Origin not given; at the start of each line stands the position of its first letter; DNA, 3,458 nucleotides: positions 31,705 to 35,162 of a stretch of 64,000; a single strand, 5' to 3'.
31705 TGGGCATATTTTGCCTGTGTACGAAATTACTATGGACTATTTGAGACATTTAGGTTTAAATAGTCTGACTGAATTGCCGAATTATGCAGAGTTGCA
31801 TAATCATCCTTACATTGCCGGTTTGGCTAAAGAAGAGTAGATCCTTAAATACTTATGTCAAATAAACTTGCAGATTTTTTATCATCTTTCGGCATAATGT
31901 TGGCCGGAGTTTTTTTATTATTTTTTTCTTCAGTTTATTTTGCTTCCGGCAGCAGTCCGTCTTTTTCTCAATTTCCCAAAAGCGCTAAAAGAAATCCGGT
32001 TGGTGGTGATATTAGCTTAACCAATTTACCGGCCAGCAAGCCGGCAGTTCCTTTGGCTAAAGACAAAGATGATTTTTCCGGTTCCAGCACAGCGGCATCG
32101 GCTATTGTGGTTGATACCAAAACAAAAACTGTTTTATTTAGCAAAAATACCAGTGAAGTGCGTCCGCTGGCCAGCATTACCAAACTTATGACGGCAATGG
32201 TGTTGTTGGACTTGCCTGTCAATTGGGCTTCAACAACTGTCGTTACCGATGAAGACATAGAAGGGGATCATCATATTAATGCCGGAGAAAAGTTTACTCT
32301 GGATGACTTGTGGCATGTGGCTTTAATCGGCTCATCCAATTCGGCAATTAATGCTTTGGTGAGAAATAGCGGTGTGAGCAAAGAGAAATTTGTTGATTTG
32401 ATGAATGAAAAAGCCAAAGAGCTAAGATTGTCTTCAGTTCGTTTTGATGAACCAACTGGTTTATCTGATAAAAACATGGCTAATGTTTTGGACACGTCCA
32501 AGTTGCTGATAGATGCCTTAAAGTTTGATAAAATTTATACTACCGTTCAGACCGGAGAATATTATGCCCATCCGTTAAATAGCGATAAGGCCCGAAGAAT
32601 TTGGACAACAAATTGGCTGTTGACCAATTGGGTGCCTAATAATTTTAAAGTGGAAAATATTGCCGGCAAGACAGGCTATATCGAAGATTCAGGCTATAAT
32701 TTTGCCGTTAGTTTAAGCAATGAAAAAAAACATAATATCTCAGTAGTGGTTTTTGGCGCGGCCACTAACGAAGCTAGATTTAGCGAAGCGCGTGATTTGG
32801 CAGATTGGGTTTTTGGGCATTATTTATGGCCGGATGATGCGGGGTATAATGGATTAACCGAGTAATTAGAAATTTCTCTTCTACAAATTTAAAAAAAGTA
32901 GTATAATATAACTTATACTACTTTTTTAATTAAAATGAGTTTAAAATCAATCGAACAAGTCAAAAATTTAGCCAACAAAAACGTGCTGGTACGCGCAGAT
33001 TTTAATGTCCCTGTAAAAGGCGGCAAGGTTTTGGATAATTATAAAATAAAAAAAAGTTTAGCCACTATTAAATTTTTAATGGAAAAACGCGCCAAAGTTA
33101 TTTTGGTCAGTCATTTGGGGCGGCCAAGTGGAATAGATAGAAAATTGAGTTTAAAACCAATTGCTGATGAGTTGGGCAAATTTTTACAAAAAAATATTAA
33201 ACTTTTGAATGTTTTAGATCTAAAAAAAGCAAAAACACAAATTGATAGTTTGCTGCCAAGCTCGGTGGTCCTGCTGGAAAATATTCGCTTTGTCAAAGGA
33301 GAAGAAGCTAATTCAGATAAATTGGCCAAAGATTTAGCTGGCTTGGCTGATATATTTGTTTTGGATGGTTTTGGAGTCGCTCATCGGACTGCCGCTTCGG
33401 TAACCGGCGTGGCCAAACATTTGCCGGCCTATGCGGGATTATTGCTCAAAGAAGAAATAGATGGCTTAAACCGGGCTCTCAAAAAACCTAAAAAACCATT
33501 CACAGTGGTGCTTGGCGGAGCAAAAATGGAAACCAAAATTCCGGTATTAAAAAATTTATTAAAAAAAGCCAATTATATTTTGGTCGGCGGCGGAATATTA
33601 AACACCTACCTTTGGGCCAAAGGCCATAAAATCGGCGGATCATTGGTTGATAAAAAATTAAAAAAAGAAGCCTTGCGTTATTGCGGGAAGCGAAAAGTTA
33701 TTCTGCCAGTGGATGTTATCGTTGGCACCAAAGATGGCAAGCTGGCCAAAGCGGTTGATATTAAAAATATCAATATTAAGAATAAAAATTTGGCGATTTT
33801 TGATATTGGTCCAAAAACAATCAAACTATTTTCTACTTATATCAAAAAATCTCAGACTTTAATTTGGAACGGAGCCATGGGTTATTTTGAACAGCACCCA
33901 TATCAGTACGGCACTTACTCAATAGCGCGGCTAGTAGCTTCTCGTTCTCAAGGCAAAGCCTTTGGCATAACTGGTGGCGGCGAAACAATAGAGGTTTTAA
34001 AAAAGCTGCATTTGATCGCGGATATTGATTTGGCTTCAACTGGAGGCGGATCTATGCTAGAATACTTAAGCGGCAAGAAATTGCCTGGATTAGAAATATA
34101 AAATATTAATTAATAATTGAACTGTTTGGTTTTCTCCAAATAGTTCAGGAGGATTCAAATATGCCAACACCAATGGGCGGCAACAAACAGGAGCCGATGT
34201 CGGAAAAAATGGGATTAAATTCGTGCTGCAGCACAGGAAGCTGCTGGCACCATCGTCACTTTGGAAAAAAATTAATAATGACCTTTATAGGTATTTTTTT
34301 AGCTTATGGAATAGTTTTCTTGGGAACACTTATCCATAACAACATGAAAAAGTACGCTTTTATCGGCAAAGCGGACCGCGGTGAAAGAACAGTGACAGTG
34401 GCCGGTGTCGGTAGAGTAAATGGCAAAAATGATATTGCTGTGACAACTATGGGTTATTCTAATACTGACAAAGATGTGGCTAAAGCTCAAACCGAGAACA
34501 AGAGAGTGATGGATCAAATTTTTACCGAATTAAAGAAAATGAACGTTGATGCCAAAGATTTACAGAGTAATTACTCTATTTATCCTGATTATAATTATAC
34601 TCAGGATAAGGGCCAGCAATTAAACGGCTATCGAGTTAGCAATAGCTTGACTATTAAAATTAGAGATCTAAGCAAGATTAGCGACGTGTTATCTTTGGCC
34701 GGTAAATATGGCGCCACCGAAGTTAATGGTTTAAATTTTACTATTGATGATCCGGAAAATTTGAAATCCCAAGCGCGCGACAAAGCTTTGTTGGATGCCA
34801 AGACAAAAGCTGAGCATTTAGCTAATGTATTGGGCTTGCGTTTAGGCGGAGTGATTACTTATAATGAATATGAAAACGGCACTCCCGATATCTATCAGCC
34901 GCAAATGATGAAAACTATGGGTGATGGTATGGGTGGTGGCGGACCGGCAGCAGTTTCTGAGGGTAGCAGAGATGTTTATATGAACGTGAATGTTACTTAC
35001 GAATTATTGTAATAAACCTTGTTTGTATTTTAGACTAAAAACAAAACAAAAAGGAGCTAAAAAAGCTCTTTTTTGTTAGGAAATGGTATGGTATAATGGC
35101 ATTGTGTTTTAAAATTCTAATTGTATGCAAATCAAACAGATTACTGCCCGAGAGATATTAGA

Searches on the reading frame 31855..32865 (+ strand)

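Call 29: search_protein_families(library=pfam, proteins=[window:31855-32865:+], max_evalue=0.001)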
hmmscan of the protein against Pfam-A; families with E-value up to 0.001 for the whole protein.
window:31855-32865:+ (336 aa): 2 families
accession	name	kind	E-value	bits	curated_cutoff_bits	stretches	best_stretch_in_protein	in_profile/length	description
PF00768.25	Peptidase_S11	-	9.6e-34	117.3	27.6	1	78-302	10-237/239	D-alanyl-D-alanine carboxypeptidase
PF13354.11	Beta-lactamase2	-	3.3e-09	36.8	22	1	84-299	3-212/214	Beta-lactamase enzyme family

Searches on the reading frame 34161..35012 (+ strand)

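Call 29: search_protein_families(library=pfam, proteins=[window:34161-35012:+], max_evalue=0.001)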
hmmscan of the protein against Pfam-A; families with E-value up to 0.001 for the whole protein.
window:34161-35012:+ (283 aa): 1 family
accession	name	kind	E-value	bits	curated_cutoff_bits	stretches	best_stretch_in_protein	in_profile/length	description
PF04402.19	SIMPL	-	3.1e-48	165.2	25.2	1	78-280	1-205/205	Protein of unknown function (DUF541)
